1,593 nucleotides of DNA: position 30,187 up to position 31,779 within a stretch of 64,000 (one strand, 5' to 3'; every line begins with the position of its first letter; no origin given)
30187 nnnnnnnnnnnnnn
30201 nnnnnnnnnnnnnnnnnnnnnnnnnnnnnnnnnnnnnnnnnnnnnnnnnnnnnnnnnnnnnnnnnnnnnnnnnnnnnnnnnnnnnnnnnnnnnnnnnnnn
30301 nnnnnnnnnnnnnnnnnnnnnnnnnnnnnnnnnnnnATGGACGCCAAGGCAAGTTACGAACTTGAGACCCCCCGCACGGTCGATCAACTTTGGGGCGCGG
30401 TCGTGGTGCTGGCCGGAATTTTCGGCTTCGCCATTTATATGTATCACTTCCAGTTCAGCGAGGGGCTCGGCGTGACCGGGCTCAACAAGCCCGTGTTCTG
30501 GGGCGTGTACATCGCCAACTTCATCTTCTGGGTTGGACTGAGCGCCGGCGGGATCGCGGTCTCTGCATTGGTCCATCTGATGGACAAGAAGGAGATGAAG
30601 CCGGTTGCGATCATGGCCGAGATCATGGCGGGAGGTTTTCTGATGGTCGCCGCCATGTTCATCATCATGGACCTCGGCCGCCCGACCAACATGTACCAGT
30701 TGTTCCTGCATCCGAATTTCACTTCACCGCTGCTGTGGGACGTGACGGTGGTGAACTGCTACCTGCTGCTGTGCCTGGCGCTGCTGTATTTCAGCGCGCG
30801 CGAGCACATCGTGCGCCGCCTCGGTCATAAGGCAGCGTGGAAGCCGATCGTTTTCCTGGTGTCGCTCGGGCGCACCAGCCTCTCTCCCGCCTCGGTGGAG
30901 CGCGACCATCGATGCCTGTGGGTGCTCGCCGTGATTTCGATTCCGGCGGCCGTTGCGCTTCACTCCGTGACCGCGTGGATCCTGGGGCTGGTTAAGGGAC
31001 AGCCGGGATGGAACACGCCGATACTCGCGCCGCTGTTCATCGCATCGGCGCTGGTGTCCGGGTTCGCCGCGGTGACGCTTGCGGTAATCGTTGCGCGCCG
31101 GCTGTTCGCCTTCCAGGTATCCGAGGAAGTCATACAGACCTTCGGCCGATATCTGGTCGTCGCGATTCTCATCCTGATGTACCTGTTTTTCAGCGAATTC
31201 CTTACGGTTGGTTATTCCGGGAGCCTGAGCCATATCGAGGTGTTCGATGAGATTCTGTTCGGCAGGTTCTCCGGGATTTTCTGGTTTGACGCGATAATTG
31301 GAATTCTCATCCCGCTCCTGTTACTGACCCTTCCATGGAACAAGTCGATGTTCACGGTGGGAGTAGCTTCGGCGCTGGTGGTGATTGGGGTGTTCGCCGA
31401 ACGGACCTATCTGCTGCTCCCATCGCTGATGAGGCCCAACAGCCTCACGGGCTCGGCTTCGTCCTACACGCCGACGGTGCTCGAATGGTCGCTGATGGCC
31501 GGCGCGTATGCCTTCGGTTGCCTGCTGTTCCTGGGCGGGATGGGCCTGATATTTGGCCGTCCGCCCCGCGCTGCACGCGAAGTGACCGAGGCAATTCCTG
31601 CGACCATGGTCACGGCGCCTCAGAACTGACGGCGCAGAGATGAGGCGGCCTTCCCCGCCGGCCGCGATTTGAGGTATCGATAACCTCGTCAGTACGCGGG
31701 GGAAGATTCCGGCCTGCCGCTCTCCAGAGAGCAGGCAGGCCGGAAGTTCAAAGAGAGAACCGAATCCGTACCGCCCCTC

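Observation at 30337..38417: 26-haem NrfD/FeS/cytochrome-b cluster with no catalytic subunit: candidate novel quinol-to-periplasm electron conduit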

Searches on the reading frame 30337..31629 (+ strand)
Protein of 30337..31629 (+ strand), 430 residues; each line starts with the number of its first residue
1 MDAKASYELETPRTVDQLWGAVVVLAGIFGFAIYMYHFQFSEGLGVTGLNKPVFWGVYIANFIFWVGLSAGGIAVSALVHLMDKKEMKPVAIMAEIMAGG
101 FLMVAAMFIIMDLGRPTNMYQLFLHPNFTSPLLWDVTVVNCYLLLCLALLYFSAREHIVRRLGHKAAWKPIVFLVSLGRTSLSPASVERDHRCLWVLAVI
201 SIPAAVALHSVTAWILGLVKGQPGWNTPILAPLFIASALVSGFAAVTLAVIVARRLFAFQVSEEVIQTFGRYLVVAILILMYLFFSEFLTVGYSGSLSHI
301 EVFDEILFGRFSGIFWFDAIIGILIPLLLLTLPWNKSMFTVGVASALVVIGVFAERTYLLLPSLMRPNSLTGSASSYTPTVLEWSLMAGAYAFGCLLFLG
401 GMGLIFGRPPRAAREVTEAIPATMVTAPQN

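Call 4: search_protein_families(library=pfam, proteins=[window:30337-31629:+], max_evalue=0.01)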
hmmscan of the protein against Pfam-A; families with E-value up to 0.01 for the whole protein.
window:30337-31629:+ (430 aa): 1 family
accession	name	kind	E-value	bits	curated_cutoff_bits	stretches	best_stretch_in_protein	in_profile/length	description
PF03916.19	NrfD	-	1.9e-51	176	25.8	1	46-366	2-311/313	Polysulphide reductase, NrfD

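Call 5: search_protein_families(library=ncbifam, proteins=[window:30337-31629:+], max_evalue=0.01)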
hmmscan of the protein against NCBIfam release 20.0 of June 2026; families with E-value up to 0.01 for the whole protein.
window:30337-31629:+ (430 aa): 4 families
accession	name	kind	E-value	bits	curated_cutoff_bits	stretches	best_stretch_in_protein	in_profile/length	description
NF045798.1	DsrP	equivalog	4.6e-48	164.4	350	2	16-153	10-143/346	sulfate reduction electron transfer complex DsrMKJOP subunit DsrP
TIGR03148.1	cyt_nit_nrfD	equivalog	1e-18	67.7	347.6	1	53-363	8-311/316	cytochrome c nitrite reductase subunit NrfD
NF041784.1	mnquin_red_QrcD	equivalog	9.4e-14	51.5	570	2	19-145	19-145/408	menaquinone reductase integral membrane subunit QrcD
NF008133.1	PRK10881.1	equivalog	3.1e-12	46.6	450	1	21-395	15-361/377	Ni/Fe-hydrogenase cytochrome b subunit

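Call 27: search_solved_structures(query=window:30337-31626:+, max_evalue=0.01)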
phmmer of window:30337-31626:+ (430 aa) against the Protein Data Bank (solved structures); distinct sequences matched with E-value up to 0.01: 4.
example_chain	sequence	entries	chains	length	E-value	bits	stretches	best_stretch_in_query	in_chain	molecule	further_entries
8k9e_C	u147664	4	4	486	1e-27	100.4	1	36-399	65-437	Polysulphide reductase NrfD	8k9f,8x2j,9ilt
6f0k_C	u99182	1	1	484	7.7e-27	97.5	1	16-400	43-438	Polysulphide reductase NrfD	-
6lod_C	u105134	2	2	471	3.2e-25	92.1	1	19-399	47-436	Polysulphide reductase NrfD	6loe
6btm_C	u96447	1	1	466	4.5e-24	88.4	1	22-399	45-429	Alternative Complex III subunit C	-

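Call 44: find_related_loci(query=window:30337-31626:+, collection=metagenome_contigs, flank=10000)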
Query window:30337-31626:+ (430 aa) in metagenome_contigs; peptide patterns used: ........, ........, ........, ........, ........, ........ (x = any residue, [..] = any of these).
128 stretches matched a pattern; 31 encode a relative of the query (tblastn E <= 1e-3); 31 distinct loci.
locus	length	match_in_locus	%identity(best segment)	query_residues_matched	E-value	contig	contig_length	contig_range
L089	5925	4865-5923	92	1-353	0e+0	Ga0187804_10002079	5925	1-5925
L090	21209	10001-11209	73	19-419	0e+0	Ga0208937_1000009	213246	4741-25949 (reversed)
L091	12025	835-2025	73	19-414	0e+0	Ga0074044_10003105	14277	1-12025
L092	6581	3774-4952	72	19-410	1e-177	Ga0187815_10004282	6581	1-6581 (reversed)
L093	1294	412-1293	91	1-294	0e+0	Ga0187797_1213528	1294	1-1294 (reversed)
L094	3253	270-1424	61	30-413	9e-151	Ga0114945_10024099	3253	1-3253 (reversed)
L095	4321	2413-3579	60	28-417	1e-145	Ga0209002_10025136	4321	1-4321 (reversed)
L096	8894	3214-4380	60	28-417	1e-142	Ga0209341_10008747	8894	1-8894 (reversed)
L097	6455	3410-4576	60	28-417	7e-143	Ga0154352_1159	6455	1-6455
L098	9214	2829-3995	60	28-417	1e-142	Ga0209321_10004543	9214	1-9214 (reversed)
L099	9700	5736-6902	60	28-417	1e-142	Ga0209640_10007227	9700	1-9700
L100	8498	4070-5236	60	28-417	1e-142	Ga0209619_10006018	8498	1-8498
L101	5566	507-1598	61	28-392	2e-142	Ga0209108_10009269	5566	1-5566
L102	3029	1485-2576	61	28-392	2e-147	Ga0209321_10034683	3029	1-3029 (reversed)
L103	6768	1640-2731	61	28-392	9e-141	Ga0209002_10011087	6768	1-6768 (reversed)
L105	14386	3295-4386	61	28-392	4e-140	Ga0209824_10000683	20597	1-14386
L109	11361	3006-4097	61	28-392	1e-131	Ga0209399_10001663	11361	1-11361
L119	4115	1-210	91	361-430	6e-35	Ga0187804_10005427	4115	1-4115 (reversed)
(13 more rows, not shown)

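Call 62: find_homologous_proteins(query=window:30337-31626:+, max_evalue=1e-20)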
Query window:30337-31626:+ (430 aa): 600 proteins with E <= 1e-20 among 8000 candidates; the best 120 are listed.
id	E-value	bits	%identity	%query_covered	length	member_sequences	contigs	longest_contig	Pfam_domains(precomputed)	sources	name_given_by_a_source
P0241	9.0e-279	942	100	100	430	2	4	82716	PF03916.20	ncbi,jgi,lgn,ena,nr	ncbi:MAG TPA: NrfD/PsrC family molybdoenzyme membrane anchor subunit [Candidatus Binataceae bacteriu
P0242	2.8e-256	868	92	100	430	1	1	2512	PF03916.20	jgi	-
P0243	5.2e-216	736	79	98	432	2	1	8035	PF03916.20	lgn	-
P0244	3.1e-212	723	78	98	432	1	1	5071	PF03916.20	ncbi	-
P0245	5.7e-212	722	79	97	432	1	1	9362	PF03916.20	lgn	-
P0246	5.7e-185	633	73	92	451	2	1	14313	PF03916.20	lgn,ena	-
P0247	3.8e-184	631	72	91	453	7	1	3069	PF03916.20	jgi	-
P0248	4.8e-182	624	74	90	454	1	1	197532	PF03916.20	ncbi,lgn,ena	-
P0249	5.6e-182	624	69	95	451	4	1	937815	PF03916.20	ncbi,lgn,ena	-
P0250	6.1e-181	620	75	88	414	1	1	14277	PF03916.20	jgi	-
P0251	2.8e-180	618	71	93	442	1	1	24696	PF03916.20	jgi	jgi:molybdopterin-containing oxidoreductase family membrane subunit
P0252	4.7e-174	597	71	89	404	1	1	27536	PF03916.20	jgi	jgi:molybdopterin-containing oxidoreductase family membrane subunit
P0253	2.5e-164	565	68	90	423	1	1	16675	PF03916.20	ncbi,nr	ncbi:MAG: polysulfide reductase NrfD [Deltaproteobacteria bacterium]|nr:polysulfide reductase NrfD [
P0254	6.2e-164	564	67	92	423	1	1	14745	PF03916.20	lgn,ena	-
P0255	3.3e-163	562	67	94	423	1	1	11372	PF03916.20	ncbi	ncbi:MAG: NrfD/PsrC family molybdoenzyme membrane anchor subunit [Candidatus Methylomirabilales bact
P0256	8.4e-163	560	66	95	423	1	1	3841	PF03916.20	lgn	-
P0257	3.7e-162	558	67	96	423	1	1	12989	PF03916.20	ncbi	ncbi:MAG: NrfD/PsrC family molybdoenzyme membrane anchor subunit [Candidatus Methylomirabilales bact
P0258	3.7e-161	555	67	90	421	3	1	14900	PF03916.20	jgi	jgi:molybdopterin-containing oxidoreductase family membrane subunit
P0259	1.2e-159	550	66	90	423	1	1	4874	PF03916.20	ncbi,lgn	-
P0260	4.0e-159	548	63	94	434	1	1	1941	PF03916.20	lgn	-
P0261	1.0e-158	547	66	92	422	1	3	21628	PF03916.20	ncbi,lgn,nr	ncbi:MAG: polysulfide reductase NrfD [Gemmatimonadetes bacterium]|nr:polysulfide reductase NrfD [Gem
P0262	1.4e-158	546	64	94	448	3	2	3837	PF03916.20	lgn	-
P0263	1.6e-158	546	61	96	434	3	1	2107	PF03916.20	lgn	-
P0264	2.5e-157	542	63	98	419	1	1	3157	PF03916.20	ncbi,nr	ncbi:MAG: polysulfide reductase NrfD [Candidatus Tectomicrobia bacterium]|nr:polysulfide reductase N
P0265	2.6e-157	542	64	94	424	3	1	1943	PF03916.20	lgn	-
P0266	8.5e-156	537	65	89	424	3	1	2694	PF03916.20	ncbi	-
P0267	3.0e-154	532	63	94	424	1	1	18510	PF03916.20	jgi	jgi:molybdopterin-containing oxidoreductase family membrane subunit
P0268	5.7e-153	528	62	94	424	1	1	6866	PF03916.20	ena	-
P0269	6.5e-153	528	62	94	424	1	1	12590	PF03916.20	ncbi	-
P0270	2.4e-152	526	61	94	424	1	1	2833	PF03916.20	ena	-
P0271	1.7e-151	523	63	94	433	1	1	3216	PF03916.20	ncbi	ncbi:MAG TPA: NrfD/PsrC family molybdoenzyme membrane anchor subunit [Longimicrobiales bacterium]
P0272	1.5e-149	517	62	91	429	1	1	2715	PF03916.20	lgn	-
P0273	6.5e-149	515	63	88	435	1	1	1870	PF03916.20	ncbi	-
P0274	3.7e-148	512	62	88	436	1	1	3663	PF03916.20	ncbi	-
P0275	5.9e-148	511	63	90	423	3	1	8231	PF03916.20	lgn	-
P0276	6.3e-147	508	72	76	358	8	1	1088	PF03916.20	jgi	-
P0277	2.5e-145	503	63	84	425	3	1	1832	PF03916.20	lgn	-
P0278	4.0e-143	495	63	87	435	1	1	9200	PF03916.20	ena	-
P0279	1.2e-142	494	61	91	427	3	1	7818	PF03916.20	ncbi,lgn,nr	ncbi:MAG: polysulfide reductase NrfD [Deltaproteobacteria bacterium]|nr:polysulfide reductase NrfD [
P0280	1.7e-142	493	62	89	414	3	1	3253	PF03916.20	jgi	-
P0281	2.5e-142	493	60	91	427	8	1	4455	PF03916.20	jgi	-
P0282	2.2e-141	490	60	89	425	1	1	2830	PF03916.20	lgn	-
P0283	2.3e-141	490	62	89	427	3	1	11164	PF03916.20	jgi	jgi:molybdopterin-containing oxidoreductase family membrane subunit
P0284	1.1e-140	487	59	93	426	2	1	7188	PF03916.20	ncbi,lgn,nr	ncbi:hypothetical protein EPO44_11685 [bacterium]|nr:MAG: hypothetical protein EPO44_11685 [bacteriu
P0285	1.2e-140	487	61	85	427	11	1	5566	PF03916.20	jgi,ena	-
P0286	1.4e-140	487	60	92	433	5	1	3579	PF03916.20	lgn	-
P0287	1.5e-139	484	61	85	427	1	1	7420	PF03916.20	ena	-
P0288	1.6e-139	484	61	85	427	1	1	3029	PF03916.20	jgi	-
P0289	1.9e-139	483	60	87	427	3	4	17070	PF03916.20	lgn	-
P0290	4.2e-139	482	59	90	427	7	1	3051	PF03916.20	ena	-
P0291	4.3e-139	482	61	85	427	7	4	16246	PF03916.20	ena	-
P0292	5.2e-139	482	61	85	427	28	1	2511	PF03916.20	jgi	-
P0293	5.9e-139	482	61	85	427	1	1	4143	PF03916.20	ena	-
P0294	6.5e-139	482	61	85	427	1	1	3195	PF03916.20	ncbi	-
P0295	8.9e-139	481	61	83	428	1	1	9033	PF03916.20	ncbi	-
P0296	7.2e-138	478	60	90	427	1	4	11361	PF03916.20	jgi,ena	-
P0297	1.4e-133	464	62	82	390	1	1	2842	PF03916.20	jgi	jgi:molybdopterin-containing oxidoreductase family membrane subunit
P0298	1.9e-127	444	68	72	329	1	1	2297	PF03916.20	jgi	jgi:molybdopterin-containing oxidoreductase family membrane subunit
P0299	5.4e-125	436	57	88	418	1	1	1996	PF03916.20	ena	-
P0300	3.2e-124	433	54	90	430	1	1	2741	PF03916.20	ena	-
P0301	3.6e-124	433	53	91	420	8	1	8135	PF03916.20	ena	-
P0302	8.8e-123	428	65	74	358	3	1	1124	PF03916.20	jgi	-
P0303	9.8e-119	415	54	89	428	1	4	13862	PF03916.20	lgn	-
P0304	2.2e-112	394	54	90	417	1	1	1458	PF03916.20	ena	-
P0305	2.4e-108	381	51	91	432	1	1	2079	PF03916.20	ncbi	-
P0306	6.8e-108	379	51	95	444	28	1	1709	PF03916.20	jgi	jgi:molybdopterin-containing oxidoreductase family membrane subunit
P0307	4.5e-107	377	52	88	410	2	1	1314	PF03916.20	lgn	-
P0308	9.9e-107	376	58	72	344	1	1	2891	PF03916.20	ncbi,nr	ncbi:MAG: polysulfide reductase NrfD [Deltaproteobacteria bacterium]|nr:polysulfide reductase NrfD [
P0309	1.0e-106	376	52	84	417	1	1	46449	PF03916.20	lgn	-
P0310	8.3e-106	373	52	90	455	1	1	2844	PF03916.20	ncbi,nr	ncbi:MAG: polysulfide reductase NrfD [Acidobacteria bacterium]|nr:polysulfide reductase NrfD [Acidob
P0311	4.3e-104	367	51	88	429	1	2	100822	PF03916.20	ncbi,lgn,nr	ncbi:MAG: polysulfide reductase NrfD [Acidobacteria bacterium]|nr:polysulfide reductase NrfD [Acidob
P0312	2.3e-103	365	49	91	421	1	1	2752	PF03916.20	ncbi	-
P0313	2.5e-103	364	50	90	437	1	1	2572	PF03916.20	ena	-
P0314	4.4e-103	364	47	92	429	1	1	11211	PF03916.20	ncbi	-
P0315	5.3e-103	363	50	90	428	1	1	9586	PF03916.20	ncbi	-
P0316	4.1e-102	360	50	87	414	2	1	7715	PF03916.20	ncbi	ncbi:MAG TPA: NrfD/PsrC family molybdoenzyme membrane anchor subunit [Acidobacteriota bacterium]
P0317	2.3e-100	355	51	84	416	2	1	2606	PF03916.20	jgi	jgi:molybdopterin-containing oxidoreductase family membrane subunit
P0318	3.0e-99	351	50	90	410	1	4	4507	PF03916.20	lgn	-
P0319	5.7e-99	350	52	82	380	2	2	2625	PF03916.20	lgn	-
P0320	4.8e-97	344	48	69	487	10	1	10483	PF03916.20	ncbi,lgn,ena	-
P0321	9.3e-97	343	49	67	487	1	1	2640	PF03916.20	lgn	-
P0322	2.3e-95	338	48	65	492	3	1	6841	PF03916.20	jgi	-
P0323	3.8e-95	337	39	93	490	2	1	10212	PF03916.20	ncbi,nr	ncbi:MAG: polysulfide reductase NrfD [Deltaproteobacteria bacterium]|nr:polysulfide reductase NrfD [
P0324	1.4e-94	336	47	69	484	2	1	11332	PF03916.20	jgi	-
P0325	5.6e-93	330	48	69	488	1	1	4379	PF03916.20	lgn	-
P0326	2.2e-92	328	48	65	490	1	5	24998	PF03916.20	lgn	-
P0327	5.6e-92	327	45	76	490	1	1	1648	PF03916.20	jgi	-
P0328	1.5e-91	326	45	76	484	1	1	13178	PF03916.20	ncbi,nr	ncbi:MAG: polysulfide reductase NrfD [candidate division NC10 bacterium]|nr:polysulfide reductase Nr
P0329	1.9e-91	325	44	87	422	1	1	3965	PF03916.20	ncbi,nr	ncbi:MAG: polysulfide reductase NrfD [Candidatus Rokubacteria bacterium]|nr:polysulfide reductase Nr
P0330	6.6e-91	323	45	84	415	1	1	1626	PF03916.20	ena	-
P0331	9.3e-91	323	44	87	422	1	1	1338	PF03916.20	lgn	-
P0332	9.5e-91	323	44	89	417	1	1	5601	PF03916.20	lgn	-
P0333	1.2e-90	323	47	85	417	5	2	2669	PF03916.20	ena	-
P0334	2.0e-90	322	48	68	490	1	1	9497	PF03916.20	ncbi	-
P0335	2.2e-90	322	45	84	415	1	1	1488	PF03916.20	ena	-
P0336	3.7e-90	321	44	86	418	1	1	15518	PF03916.20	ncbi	-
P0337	4.5e-90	321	45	87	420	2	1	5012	PF03916.20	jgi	-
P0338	6.0e-90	320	45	84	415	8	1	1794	PF03916.20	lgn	-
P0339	2.2e-89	318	46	86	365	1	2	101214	PF03916.20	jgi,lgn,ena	-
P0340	2.8e-89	318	43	88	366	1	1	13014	PF03916.20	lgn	-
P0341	3.4e-89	318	44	73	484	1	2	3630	PF03916.20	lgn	-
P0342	3.6e-89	318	43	88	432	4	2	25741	PF03916.20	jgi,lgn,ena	-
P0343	4.7e-89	317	44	87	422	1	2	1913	PF03916.20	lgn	-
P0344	8.0e-89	317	43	87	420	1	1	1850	PF03916.20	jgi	jgi:molybdopterin-containing oxidoreductase family membrane subunit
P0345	9.1e-89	316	65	54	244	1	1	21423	PF03916.20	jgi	jgi:molybdopterin-containing oxidoreductase family membrane subunit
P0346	1.1e-88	316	44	87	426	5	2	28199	PF03916.20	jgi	jgi:molybdopterin-containing oxidoreductase family membrane subunit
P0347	1.2e-88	316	45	76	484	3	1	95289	PF03916.20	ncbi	-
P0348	1.3e-88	316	45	84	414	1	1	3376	PF03916.20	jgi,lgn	jgi:molybdopterin-containing oxidoreductase family membrane subunit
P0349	1.5e-88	316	43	92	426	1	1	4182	PF03916.20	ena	-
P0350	1.7e-88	316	46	83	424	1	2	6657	PF03916.20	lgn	-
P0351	1.7e-88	316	45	92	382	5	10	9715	PF03916.20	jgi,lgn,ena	-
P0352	2.5e-88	315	43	88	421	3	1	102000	PF03916.20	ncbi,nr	ncbi:MAG TPA: NrfD/PsrC family molybdoenzyme membrane anchor subunit [Alphaproteobacteria bacterium]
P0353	2.9e-88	315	43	79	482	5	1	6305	PF03916.20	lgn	-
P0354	3.9e-88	314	43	78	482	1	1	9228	PF03916.20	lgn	-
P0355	5.1e-88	314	44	89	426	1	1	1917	PF03916.20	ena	-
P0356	7.8e-88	313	43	88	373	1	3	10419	PF03916.20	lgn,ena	-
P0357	1.8e-87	312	44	87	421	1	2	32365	PF03916.20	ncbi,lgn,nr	ncbi:MAG: polysulfide reductase NrfD [Chloroflexi bacterium]|nr:polysulfide reductase NrfD [Chlorofl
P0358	1.8e-87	312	44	88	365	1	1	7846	PF03916.20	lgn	-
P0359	2.1e-87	312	44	85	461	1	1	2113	PF03916.20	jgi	jgi:molybdopterin-containing oxidoreductase family membrane subunit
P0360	2.5e-87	312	44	88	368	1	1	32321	PF03916.20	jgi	-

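Call 63: find_encoding_contigs(protein=P0245, flank=10000, max_places=2)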
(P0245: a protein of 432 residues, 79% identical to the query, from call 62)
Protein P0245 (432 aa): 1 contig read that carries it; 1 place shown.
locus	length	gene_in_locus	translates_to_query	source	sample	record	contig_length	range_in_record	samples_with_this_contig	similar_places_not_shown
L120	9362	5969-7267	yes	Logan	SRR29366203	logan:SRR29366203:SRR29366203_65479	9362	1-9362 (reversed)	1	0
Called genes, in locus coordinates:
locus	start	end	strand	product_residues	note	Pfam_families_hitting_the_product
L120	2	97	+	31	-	?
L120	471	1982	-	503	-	-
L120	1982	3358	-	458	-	PF13676:TIR_2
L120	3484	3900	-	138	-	PF20472:PDDEXK_11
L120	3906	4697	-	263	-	PF02086:MethyltransfD12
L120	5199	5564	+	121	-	PF07883:Cupin_2 (weak)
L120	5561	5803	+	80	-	-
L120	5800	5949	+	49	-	-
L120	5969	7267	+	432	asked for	PF03916:NrfD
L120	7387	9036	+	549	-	PF03264:Cytochrom_NNT (weak), PF14522:Cytochrome_C7 (faint)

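Call 64: find_encoding_contigs(protein=P0255, flank=10000, max_places=2)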
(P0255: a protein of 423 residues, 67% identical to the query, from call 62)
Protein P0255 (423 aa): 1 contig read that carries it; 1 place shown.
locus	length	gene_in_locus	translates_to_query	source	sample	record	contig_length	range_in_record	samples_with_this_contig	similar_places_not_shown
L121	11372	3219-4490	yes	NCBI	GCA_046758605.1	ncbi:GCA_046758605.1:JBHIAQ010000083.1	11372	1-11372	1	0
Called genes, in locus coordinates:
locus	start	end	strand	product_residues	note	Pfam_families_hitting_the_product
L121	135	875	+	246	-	PF00037:Fer4 (faint), PF12797:Fer4_2 (weak), PF12798:Fer4_3 (faint), PF12838:Fer4_7 (weak), PF13247:Fer4_11, PF12837:Fer4_6 (weak), PF13237:Fer4_10 (weak), PF13247:Fer4_11, +2 more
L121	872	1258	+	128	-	-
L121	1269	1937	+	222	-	PF02613:Nitrate_red_del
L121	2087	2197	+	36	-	PF02954:HTH_8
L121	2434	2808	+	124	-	-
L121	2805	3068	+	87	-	-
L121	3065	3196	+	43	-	-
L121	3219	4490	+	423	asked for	PF03916:NrfD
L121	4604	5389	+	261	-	PF01145:Band_7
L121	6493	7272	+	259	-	PF12838:Fer4_7, PF13183:Fer4_8 (weak), PF13237:Fer4_10 (weak), PF13247:Fer4_11, PF00037:Fer4, PF12797:Fer4_2 (weak), PF12837:Fer4_6 (weak), PF13237:Fer4_10 (weak), +7 more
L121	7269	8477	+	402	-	PF03916:NrfD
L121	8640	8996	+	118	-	PF14522:Cytochrome_C7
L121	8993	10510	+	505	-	PF03264:Cytochrom_NNT (weak), PF14522:Cytochrome_C7 (faint), PF14537:Cytochrom_c3_2 (faint)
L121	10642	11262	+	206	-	PF07884:VKOR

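Call 83: search_protein_families(library=pfam, proteins=[L109:4263-5285:+, L105:5556-7721:+, L105:4582-5544:+], max_evalue=1)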
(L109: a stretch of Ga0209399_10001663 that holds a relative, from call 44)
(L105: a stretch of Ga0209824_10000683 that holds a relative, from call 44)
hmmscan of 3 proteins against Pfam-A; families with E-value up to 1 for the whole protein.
L109:4263-5285:+ (340 aa): 2 families
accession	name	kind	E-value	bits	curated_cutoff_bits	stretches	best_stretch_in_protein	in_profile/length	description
PF09459.16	EB_dh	-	8.3e-38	131.2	33.3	1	42-323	1-232/236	Ethylbenzene dehydrogenase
PF06452.16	CBM9_1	-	0.0001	22.7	23.4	1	37-98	1-64/185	Carbohydrate family 9 binding domain-like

L105:5556-7721:+ (721 aa): 1 family
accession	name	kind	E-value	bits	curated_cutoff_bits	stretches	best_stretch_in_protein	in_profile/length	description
PF11854.14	MtrB_PioB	-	1.4e-93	315.1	23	1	53-720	8-634/635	Putative outer membrane beta-barrel porin, MtrB/PioB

L105:4582-5544:+ (320 aa): 7 families
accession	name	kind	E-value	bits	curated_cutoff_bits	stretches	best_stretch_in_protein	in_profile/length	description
PF09699.15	Paired_CXXCH_1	-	3.1e-30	104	20.6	3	198-240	1-40/41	Doubled CXXCH motif (Paired_CXXCH_1)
PF14522.11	Cytochrome_C7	-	7.2e-15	55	24.8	5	47-128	13-67/67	Cytochrome c7 and related cytochrome c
PF22678.1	Cytochrom_c_NrfB-like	-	6.6e-12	46.2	27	2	83-157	1-71/89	Cytochrome c-type protein NrfB-like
PF14537.11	Cytochrom_c3_2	-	5.8e-10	40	25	4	37-89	16-66/79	Cytochrome c3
PF22113.1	Mtrc-MtrF_II-IV_dom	-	3.8e-09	36.7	30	3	47-92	120-168/176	Outer membrane cytochrome MtrC/MtrF-like, domains II/IV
PF02335.20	Cytochrom_C552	-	3.1e-05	23.6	24.1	1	135-198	235-294/438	Cytochrome c552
PF13435.11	Cytochrome_C554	-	0.052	14.9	20.8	2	116-152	44-84/84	Cytochrome c554 and c-prime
